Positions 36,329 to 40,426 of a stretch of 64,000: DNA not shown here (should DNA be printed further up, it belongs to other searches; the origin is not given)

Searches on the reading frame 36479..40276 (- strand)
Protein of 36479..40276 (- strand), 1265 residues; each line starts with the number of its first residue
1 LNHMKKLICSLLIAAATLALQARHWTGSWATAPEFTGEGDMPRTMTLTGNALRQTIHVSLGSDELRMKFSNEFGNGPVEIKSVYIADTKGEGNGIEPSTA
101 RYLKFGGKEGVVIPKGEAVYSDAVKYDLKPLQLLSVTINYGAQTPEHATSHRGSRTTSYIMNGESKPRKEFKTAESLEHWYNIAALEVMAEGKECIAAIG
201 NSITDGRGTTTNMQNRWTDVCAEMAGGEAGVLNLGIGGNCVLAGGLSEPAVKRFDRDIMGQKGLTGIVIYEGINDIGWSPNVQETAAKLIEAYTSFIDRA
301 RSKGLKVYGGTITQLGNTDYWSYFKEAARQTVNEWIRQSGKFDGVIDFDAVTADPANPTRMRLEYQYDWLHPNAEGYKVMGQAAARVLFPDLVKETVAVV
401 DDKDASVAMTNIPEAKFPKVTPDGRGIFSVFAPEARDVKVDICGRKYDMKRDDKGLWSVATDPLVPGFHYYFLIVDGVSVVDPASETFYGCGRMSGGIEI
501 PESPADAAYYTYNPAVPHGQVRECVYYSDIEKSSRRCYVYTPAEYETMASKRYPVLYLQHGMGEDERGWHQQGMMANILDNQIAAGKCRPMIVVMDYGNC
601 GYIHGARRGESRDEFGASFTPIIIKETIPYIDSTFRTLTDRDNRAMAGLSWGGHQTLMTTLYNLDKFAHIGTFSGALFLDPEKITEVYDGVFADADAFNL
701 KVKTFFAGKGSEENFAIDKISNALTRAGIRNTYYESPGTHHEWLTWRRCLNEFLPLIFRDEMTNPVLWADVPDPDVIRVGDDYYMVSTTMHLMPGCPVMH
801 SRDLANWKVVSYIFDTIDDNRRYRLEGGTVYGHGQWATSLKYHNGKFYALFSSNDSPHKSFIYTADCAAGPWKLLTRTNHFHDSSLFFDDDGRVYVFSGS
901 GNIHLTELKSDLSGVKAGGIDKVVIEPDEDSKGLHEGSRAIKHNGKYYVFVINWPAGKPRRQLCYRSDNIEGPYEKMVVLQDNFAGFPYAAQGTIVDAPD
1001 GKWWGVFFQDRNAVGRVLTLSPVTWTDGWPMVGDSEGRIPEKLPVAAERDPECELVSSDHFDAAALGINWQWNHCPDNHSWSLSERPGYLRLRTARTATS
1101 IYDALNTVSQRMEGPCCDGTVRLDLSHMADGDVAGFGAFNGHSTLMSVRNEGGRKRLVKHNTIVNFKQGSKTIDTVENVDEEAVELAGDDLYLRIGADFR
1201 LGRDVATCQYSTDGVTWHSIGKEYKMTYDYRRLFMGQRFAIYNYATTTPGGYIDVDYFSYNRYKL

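Call 18: search_protein_families(library=pfam, proteins=[window:36479-40276:-], max_evalue=0.001)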
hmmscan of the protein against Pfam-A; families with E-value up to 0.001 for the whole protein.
window:36479-40276:- (1265 aa): 5 families
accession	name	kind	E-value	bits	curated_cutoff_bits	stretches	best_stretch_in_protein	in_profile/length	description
PF04616.20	Glyco_hydro_43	-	3e-46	158.5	32.2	1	763-1030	2-288/288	Glycosyl hydrolases family 43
PF17851.8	GH43_C2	-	8.9e-36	124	22.7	1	1058-1261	1-203/203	Beta xylosidase C-terminal Concanavalin A-like domain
PF13472.12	Lipase_GDSL_2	-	1.2e-26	94.8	32.9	1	198-379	1-178/178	GDSL-like Lipase/Acylhydrolase family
PF00756.26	Esterase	-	1.1e-19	71.6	22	1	533-714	6-195/251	Putative esterase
PF00657.28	Lipase_GDSL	-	3.2e-16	60.5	23.6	1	196-383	1-207/208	GDSL-like Lipase/Acylhydrolase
